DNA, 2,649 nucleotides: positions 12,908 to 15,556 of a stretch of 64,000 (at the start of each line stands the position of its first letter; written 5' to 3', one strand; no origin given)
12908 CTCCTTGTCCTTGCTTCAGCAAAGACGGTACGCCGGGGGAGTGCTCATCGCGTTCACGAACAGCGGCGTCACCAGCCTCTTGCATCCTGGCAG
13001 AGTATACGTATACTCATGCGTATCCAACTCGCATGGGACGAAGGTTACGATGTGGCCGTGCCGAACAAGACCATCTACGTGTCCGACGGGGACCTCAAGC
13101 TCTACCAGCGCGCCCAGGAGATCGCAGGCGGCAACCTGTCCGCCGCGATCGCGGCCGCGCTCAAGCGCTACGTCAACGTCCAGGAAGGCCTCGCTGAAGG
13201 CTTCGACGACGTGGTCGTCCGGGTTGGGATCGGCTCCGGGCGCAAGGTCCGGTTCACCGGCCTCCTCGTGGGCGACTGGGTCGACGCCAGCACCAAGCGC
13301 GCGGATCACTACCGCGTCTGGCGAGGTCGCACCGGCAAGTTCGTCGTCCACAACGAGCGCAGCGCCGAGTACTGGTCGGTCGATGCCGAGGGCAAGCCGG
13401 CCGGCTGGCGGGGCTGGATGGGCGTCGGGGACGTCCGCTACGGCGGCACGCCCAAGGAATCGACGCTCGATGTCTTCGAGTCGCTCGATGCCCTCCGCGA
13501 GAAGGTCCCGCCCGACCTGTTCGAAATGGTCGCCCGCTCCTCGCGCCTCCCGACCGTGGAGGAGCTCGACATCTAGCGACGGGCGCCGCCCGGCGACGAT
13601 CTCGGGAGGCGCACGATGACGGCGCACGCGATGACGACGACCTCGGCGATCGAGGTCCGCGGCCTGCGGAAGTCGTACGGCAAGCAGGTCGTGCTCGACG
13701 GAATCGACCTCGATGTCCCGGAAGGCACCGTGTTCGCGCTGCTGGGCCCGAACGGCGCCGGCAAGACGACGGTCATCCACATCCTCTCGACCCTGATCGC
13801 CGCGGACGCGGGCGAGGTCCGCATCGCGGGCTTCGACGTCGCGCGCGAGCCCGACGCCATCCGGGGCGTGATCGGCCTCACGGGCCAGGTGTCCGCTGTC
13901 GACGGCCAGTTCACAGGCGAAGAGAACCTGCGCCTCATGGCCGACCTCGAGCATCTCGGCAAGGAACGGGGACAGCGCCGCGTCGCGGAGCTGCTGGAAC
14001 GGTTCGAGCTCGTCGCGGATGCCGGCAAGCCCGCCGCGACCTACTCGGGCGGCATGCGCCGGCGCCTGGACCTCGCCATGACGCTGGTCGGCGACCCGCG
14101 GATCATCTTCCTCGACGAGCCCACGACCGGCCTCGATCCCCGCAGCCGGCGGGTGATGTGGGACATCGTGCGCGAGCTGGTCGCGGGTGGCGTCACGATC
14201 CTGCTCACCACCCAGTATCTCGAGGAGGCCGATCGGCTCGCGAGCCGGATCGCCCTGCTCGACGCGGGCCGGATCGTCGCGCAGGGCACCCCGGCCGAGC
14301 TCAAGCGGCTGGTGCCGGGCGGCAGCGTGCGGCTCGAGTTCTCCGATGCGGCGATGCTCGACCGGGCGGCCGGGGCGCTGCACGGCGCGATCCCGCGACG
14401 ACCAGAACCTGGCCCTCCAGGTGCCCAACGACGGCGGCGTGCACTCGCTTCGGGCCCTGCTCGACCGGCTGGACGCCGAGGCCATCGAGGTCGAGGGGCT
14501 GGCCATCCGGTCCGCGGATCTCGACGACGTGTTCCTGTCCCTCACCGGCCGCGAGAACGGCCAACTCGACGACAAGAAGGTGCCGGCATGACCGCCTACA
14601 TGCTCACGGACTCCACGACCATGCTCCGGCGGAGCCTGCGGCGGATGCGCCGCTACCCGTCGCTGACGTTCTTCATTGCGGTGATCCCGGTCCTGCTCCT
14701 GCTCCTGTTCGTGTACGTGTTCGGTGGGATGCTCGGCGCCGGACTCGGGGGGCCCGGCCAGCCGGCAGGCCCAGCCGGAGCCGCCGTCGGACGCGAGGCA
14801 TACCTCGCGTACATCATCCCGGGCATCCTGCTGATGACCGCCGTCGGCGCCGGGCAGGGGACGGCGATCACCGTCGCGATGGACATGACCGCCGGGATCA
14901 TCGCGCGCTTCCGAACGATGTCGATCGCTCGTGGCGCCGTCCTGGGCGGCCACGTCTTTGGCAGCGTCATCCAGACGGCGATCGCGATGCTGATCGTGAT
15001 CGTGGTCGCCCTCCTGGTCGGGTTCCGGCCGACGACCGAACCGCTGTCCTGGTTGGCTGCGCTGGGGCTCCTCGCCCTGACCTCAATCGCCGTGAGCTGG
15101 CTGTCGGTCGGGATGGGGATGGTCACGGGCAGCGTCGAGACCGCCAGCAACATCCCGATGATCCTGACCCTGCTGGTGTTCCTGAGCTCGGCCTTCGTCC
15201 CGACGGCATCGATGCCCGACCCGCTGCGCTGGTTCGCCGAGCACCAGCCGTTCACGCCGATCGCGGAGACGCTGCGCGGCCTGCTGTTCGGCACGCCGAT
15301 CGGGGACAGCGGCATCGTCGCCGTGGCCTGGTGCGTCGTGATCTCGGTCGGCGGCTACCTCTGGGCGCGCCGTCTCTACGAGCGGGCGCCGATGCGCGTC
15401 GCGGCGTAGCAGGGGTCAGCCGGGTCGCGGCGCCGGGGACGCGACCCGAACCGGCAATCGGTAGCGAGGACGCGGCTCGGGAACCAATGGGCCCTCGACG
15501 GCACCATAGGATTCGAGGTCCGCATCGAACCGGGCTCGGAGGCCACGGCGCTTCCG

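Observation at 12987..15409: EXLDI-ABC exporter operon with a perfect AT-rich palindrome over its promoter; EXLDI N-terminus looks like an RHH DNA-binding domain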

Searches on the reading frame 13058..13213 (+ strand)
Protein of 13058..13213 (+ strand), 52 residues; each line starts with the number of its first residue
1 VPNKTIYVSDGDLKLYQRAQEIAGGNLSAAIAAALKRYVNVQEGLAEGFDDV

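Call 51: search_solved_structures(query=A3, max_evalue=10, show_alignments=5)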
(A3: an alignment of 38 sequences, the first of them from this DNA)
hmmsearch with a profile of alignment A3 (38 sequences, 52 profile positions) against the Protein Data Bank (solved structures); distinct sequences matched with E-value up to 10: 11.
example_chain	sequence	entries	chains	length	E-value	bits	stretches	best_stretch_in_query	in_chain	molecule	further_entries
6tji_A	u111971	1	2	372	0.0077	19.3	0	5-16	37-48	Cake10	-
6tjh_A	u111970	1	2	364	0.0096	19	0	5-16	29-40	Cake9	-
6tjg_A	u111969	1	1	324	0.012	18.7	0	5-16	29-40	Cake8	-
9kkd_A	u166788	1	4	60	0.017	18.2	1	26-47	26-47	Ribbon-helix-helix protein, CopG family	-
6tjf_A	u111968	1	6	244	0.035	17.2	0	5-16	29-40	Cake6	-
6tje_A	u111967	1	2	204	0.096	15.8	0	5-16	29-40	Cake5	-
3pja_J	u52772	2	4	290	0.14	15.2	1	14-41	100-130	Translin-associated protein X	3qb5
7cc7_A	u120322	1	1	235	0.19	14.8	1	19-44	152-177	Regulator of microtubule dynamics protein 3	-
6tjd_A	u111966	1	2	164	0.36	13.9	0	5-16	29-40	Cake4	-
2k6l_A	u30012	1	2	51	0.98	12.5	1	14-41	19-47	Putative uncharacterized protein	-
6tjc_A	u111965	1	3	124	1.8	11.6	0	5-16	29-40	Cake3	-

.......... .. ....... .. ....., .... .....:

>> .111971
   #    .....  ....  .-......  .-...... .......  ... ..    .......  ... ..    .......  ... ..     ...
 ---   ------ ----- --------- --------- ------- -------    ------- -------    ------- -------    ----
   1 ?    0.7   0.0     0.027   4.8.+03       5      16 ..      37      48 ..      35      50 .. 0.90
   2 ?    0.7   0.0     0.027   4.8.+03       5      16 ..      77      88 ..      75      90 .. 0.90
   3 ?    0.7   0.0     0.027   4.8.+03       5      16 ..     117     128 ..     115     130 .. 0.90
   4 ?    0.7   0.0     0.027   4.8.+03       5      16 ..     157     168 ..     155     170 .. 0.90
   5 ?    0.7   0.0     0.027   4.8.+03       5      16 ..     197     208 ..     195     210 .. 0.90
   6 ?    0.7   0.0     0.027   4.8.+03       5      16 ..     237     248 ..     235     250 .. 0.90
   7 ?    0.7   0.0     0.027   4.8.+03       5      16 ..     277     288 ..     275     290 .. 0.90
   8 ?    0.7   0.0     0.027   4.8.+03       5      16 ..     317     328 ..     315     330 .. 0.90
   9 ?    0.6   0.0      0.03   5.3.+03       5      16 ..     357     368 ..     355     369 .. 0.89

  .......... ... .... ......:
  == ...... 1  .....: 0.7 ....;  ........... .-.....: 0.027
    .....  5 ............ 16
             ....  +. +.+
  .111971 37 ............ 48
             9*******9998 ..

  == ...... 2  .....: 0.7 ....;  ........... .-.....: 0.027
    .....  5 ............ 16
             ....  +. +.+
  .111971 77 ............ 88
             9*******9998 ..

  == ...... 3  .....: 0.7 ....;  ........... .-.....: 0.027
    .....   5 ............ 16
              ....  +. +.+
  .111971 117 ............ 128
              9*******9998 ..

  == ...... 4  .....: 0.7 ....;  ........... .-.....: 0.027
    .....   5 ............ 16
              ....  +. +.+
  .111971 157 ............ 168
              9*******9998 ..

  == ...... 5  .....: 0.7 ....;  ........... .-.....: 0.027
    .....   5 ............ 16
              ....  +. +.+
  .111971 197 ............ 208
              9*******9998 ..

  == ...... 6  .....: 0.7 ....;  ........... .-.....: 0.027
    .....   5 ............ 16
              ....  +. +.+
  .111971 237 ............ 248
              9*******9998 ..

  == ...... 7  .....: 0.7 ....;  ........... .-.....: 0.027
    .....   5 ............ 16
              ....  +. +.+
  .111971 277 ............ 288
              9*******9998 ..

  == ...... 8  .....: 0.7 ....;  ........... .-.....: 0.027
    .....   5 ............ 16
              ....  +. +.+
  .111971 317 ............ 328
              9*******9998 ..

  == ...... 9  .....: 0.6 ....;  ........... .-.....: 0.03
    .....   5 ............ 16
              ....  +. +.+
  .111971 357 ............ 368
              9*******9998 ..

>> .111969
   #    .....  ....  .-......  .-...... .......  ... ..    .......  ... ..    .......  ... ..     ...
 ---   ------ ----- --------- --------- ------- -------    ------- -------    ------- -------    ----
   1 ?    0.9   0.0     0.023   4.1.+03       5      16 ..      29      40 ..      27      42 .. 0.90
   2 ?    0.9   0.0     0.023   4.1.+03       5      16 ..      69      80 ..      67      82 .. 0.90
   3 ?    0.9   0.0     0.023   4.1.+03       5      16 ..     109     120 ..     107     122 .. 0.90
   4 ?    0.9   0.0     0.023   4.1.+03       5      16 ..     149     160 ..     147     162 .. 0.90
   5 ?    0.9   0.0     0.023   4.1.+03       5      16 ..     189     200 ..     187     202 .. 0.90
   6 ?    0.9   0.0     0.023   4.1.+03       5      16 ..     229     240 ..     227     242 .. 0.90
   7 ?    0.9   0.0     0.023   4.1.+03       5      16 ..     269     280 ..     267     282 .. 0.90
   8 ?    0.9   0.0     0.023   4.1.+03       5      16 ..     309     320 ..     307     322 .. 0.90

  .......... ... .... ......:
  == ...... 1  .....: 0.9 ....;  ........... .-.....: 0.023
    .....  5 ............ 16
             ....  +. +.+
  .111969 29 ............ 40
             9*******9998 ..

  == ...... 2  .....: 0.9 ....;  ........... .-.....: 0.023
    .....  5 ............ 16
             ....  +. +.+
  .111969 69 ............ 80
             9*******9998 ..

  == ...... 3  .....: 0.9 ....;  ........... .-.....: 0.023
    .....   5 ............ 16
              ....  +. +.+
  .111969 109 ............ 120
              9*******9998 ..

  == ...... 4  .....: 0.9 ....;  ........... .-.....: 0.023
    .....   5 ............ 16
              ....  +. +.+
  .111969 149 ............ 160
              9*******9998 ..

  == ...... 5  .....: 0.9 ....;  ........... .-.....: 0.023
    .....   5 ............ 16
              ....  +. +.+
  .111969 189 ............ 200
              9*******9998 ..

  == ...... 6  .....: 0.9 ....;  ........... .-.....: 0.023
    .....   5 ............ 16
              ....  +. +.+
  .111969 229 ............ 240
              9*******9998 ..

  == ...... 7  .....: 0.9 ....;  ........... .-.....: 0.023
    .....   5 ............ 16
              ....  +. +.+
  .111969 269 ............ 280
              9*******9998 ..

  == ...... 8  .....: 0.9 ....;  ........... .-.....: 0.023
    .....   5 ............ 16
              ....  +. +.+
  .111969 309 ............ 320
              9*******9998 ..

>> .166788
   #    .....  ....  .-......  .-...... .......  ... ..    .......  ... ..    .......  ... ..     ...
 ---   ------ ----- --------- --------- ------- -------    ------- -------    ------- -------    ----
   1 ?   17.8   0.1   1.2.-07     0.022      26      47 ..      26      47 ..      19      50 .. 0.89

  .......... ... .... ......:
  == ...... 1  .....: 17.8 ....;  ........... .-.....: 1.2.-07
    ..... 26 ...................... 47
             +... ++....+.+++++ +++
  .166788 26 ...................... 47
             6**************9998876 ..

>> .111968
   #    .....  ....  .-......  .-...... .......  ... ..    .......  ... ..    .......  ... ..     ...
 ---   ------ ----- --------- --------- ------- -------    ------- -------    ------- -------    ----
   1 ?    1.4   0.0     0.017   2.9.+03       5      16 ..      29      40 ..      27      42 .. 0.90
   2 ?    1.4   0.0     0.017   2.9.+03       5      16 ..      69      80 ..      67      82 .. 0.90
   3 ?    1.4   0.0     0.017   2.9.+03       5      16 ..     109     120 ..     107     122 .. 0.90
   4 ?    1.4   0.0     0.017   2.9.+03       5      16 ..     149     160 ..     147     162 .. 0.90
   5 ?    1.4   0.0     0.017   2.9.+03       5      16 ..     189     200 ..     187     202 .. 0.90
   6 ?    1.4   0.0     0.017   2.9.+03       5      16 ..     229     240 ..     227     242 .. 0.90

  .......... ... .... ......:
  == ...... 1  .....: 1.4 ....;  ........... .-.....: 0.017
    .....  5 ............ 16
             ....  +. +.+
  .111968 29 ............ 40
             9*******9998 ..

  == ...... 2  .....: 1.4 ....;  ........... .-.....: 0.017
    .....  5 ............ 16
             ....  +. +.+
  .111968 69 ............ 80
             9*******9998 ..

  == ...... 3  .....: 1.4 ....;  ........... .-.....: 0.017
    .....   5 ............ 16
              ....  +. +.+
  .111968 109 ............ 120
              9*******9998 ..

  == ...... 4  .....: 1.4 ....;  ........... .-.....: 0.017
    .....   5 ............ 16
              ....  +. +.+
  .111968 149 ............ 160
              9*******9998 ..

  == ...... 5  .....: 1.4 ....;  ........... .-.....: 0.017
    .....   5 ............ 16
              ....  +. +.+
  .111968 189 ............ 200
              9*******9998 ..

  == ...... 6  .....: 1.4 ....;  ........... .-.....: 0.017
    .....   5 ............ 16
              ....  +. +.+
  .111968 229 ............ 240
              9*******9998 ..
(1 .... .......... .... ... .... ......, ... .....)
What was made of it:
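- The best single-stretch PDB sequence match is a CopG-family RHH, 9kkd_A (E 0.017; call 51).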

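Call 52: search_protein_families(library=pfam, alignment_id=A3, max_evalue=10)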
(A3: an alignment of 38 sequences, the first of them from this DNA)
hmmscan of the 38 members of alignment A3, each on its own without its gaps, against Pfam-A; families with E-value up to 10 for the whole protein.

A. member 1, seq(52 aa): 2 families
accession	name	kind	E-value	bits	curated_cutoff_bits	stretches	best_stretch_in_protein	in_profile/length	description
PF21411.2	Rap1_C_Sp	-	0.038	14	27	1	19-33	23-37/40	S. pombe DNA-binding protein Rap1, C-terminal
PF07362.18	CcdA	-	0.11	13.3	22.4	1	14-42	11-38/71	Post-segregation antitoxin CcdA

B. families by the number of members that match (of 38 scanned): 9 families
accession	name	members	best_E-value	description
PF07362.18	CcdA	16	0.025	Post-segregation antitoxin CcdA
PF21411.2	Rap1_C_Sp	11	0.0056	S. pombe DNA-binding protein Rap1, C-terminal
PF09957.15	VapB_antitoxin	7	0.027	Bacterial antitoxin of type II TA system, VapB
PF07704.17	PSK_trans_fac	4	0.0026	Rv0623-like transcription factor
PF19807.5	DUF6290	3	0.027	Family of unknown function (DUF6290)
PF01402.27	RHH_1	2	0.00019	Ribbon-helix-helix protein, copG family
PF21914.1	DUF6921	2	0.13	Domain of unknown function (DUF6921)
PF24367.1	DUF7523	1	0.069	Family of unknown function (DUF7523)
PF19301.5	LigXa_C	1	0.13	LigXa C-terminal domain like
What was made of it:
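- On Ribbon-helix-helix (MetJ/Arc/CopG) superfamily: Only weak hits were found, but the recurrent Pfam hits are to RHH-type families: RHH_1 (best E 1.9e-4, 2 of 38 members), CcdA (16 of 38), VapB (7 of 38) and PSK_trans_fac (4 of 38) (call 52).
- Weak Pfam hits are to RHH-type families: CcdA, VapB, PSK_trans_fac and RHH_1 (call 52). The most frequent weak Pfam hits are to antitoxin families (CcdA in 16 of 38 members, VapB in 7 of 38; call 52).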

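Call 61: predict_structure(alignment_id=A3)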
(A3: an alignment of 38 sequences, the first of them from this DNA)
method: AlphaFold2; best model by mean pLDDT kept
length: 52 residues; sequences in the alignment: 38
mean_pLDDT: 89.4   pTM: 0.63
mean pLDDT of the five models: 89.4, 89.2, 88.1, 86.5, 83.2
residues with pLDDT >= 90: 36; 70-90: 12; 50-70: 4; < 50: 0
segments of 3 or more residues with pLDDT < 50: none
pLDDT, mean of each block of 10 residues (from residue 1): 83 95 94 95 86 61
secondary structure, 60 per line:
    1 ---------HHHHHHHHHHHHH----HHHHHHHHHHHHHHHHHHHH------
elements in order: H10-22 H27-46

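Call 64: fold_search(model_id=the predicted structure, library=pdb)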
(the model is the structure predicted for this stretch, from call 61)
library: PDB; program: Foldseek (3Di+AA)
matches with E <= 10: 10; with E <= 0.001: 0
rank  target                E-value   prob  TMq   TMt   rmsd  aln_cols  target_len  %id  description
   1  1ea4_B                2.0e+00  0.66  0.59  0.71   1.7        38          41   29  TRANSCRIPTIONAL REPRESSOR COPG/22bp dsDNA COMPLEX (released 2001-07-05)
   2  7b22_A                4.8e+00  0.28  0.64  0.67   2.5        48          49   21  Vibrio cholerae ParD2 Antitoxin (released 2021-10-06)
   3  2ba3_MODEL_1_A        5.6e+00  0.21  0.49  0.50   2.4        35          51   23  NMR Structure of NikA N-terminal Fragment (released 2006-10-03)
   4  5x3t_E                6.4e+00  0.20  0.51  0.45   2.3        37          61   22  VapBC from Mycobacterium tuberculosis (released 2017-06-07)
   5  2otk_MODEL_1_E        7.8e+00  0.08  0.37  0.41   3.5        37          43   14  Structure of Alzheimer Ab peptide in complex with an engineered binding protein (released 2008-02-12)
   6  7r5a_D                9.0e+00  0.16  0.62  0.64   2.1        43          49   19  Vibrio cholera ParD2:ParE2 antitoxin:toxin complex (released 2022-04-27)
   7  3qoq_D                9.6e+00  0.15  0.60  0.63   2.5        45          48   16  Crystal Structure of the Transcription Factor AmrZ in Complex with the 18 Base Pair amrZ1 Binding Site (released 2012-02-15)
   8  2wvd_D                9.6e+00  0.11  0.50  0.25   3.4        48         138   12  Structural and mechanistic insights into Helicobacter pylori NikR function (released 2010-01-19)
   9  5k5g_MODEL_1_B        9.6e+00  0.08  0.37  0.41   3.8        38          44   13  Structure of human islet amyloid polypeptide in complex with an engineered binding protein (released 2016-10-26)
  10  5kko_F                9.6e+00  0.07  0.38  0.43   8.1        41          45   12  A 1.55A X-Ray Structure from Vibrio cholerae O1 biovar El Tor of a Hypothetical Protein (released 2016-09-21)
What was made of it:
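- On Ribbon-helix-helix (MetJ/Arc/CopG) superfamily: E-values are not significant for so short a query (call 64).
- Closest known: NikR and MetJ. Same: NikR appears among the structural hits (call 64).
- Foldseek hits for the isolated domain include the CopG-DNA complex (TM 0.71, rmsd 1.7), ParD2, NikA, VapB, AmrZ and NikR (call 64). RHH profile matches are sub-threshold (calls 52, 64).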

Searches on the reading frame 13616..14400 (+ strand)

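Call 3: search_protein_families(library=ncbifam, proteins=[window:13616-14400:+], max_evalue=0.01)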
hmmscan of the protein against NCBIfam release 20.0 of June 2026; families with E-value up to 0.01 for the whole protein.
window:13616-14400:+ (261 aa): 195 families (the best 25 are shown)
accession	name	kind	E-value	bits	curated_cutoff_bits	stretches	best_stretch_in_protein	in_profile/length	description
TIGR01188.1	drrA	subfamily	5.1e-90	301.8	312.45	1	19-254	1-236/302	daunorubicin resistance ABC transporter, ATP-binding protein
NF010060.0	PRK13537.1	equivalog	9.7e-61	205.3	521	1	4-230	8-234/314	nodulation factor ABC transporter ATP-binding protein NodI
NF000106.1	40850658_otr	exception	2.6e-60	204.4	750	1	8-256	10-258/351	oxytetracycline efflux ABC transporter Otr(C) ATP-binding subunit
NF010059.0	PRK13536.1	equivalog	9.7e-57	192.2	549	1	7-229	39-261/342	nodulation factor ABC transporter ATP-binding protein NodI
TIGR03864.1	PQQ_ABC_ATP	hypoth_equivalog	1.1e-56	191.9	302.25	1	11-242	1-232/236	ABC transporter, ATP-binding subunit, PQQ-dependent alcohol dehydrogenase system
TIGR01288.1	nodI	equivalog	1.1e-53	182.2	424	1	10-229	3-222/303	nodulation factor ABC transporter ATP-binding protein NodI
NF033858.1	ABC2_perm_RbbA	equivalog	4.5e-49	167.1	1050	1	7-231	262-486/909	ribosome-associated ATPase/putative transporter RbbA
TIGR04406.1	LPS_export_lptB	equivalog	1.2e-42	145.8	240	1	12-229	2-222/239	LPS export ABC transporter ATP-binding protein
TIGR03522.1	GldA_ABC_ATP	equivalog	2.5e-41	142.1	402.6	1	11-243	2-233/301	gliding motility-associated ABC transporter ATP-binding subunit GldA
TIGR03740.1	galliderm_ABC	subfamily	1.3e-39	136.2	309.75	1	13-224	2-206/223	lantibiotic protection ABC transporter ATP-binding subunit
TIGR01257.1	rim_protein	equivalog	1.3e-37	128.4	4012.85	1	22-233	942-1151/2272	rim ABC transporter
NF010068.0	PRK13548.1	equivalog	9.6e-36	123.2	261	1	9-228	3-229/261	heme ABC transporter ATP-binding protein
TIGR00968.1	3a0106s01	subfamily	1e-35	123.4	342.75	1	12-231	1-220/237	sulfate ABC transporter ATP-binding protein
TIGR03265.1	PhnT2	equivalog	2.5e-35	122.3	457.7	1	10-229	3-222/353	putative 2-aminoethylphosphonate ABC transporter ATP-binding protein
TIGR03873.1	F420-0_ABC_ATP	hypoth_equivalog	6.9e-35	120.5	372.4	1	14-229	4-224/256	putative F420-0 ABC transporter ATP-binding protein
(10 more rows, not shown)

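Call 4: search_protein_families(library=pfam, proteins=[window:13616-14400:+], max_evalue=1)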
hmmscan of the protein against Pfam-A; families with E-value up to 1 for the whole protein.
window:13616-14400:+ (261 aa): 21 families
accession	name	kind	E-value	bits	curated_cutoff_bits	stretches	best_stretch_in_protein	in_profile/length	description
PF00005.33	ABC_tran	-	5.4e-28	98.7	25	1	27-171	1-137/137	ABC transporter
PF13304.12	AAA_21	-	1.1e-11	45.8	27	2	139-200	234-298/304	AAA domain, putative AbiEii toxin, Type IV TA system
PF00448.28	SRP54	-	0.0019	18.3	22.7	1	38-77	2-41/196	SRP54-type protein, GTPase domain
PF13175.12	AAA_15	-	0.0019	18.3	32.1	1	39-64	25-50/374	AAA ATPase domain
PF00004.35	AAA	-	0.0027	18.6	21.2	1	42-130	3-92/131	ATPase family associated with various cellular activities (AAA)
PF13555.12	AAA_29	-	0.0033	17.6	27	1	32-64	17-49/61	P-loop containing region of AAA domain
PF02702.23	KdpD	-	0.0033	17.3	26.1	1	118-212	43-137/210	Osmosensitive K+ channel His kinase sensor domain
PF13476.12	AAA_23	-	0.0057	17.7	27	1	30-57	15-39/201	AAA domain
PF13604.12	AAA_30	-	0.009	16.2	27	1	38-71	19-52/191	AAA domain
PF02463.25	SMC_N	-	0.015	15.1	40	1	36-57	23-44/220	RecF/RecN/SMC N terminal domain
PF22039.1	HUTI_composite_bact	-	0.03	14.4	25.5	1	214-231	4-21/26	Imidazolonepropionase-like composite domain, bacteria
PF13558.12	SbcC_Walker_B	-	0.077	13.7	27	1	160-186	63-89/90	SbcC/RAD50-like, Walker B motif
PF13481.12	AAA_25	-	0.08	13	27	1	34-62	30-58/195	AAA domain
PF13191.12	AAA_16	-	0.088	13.7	32.6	1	38-167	25-139/167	AAA ATPase domain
PF03215.21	Rad17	-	0.15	12.4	23.8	1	39-62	47-70/186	Rad17 P-loop domain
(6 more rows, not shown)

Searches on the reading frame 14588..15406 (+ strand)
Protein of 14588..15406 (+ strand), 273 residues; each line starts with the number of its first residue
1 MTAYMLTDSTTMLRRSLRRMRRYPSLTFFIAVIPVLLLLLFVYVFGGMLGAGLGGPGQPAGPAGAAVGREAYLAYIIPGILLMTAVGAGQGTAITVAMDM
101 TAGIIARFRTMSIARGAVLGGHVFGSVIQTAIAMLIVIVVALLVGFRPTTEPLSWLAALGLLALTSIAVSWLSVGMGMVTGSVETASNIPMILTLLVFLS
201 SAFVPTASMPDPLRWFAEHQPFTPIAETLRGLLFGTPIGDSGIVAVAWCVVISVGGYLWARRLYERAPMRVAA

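Call 3: search_protein_families(library=ncbifam, proteins=[window:14588-15406:+], max_evalue=0.01)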
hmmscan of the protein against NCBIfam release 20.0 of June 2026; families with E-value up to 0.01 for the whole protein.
window:14588-15406:+ (273 aa): 7 families
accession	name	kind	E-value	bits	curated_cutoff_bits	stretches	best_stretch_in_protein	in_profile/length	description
TIGR00025.1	Mtu_efflux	paralog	1.1e-15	57.9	146.9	1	64-251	30-225/238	ABC transporter efflux protein, DrrB family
TIGR01247.1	drrB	subfamily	5.8e-15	55.6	223.05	1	15-236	1-208/236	daunorubicin resistance ABC transporter membrane protein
TIGR01248.1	drrC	subfamily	1.7e-11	44.5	165.65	1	89-235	5-151/152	daunorubicin resistance protein C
TIGR03861.1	phenyl_ABC_PedC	subfamily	1.8e-07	31.1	241.35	1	12-240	8-228/253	alcohol ABC transporter, permease protein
NF011648.0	PRK15066.1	subfamily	6.5e-07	29.2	225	1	7-237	8-223/257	ABC transporter permease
NF038293.1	permease_SagH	equivalog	8.4e-05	21.5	450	1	83-235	187-339/370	SagH family ABC transporter permease subunit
TIGR01291.1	nodJ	subfamily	0.00085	18.9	206.65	1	42-261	35-245/253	ABC-2 type transporter, NodJ family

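Call 4: search_protein_families(library=pfam, proteins=[window:14588-15406:+], max_evalue=1)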
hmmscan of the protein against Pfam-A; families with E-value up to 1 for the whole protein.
window:14588-15406:+ (273 aa): 3 families
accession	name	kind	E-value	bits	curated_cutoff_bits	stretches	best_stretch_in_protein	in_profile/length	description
PF01061.29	ABC2_membrane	-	5.8e-23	82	26.9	1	11-234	5-211/211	ABC-2 type transporter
PF12698.13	ABC2_membrane_3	-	6.5e-09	35.8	31.6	1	70-254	158-339/347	ABC-2 family transporter protein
PF02990.21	EMP70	-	0.078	12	27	1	123-204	265-344/517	Endomembrane protein 70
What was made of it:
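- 14588..15409 (+): DrrB-like ABC-2 permease gene. Its ATG overlaps the ATPase stop as ATGA. PF01061 ABC2_membrane, E 5.8e-23 (call 4).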
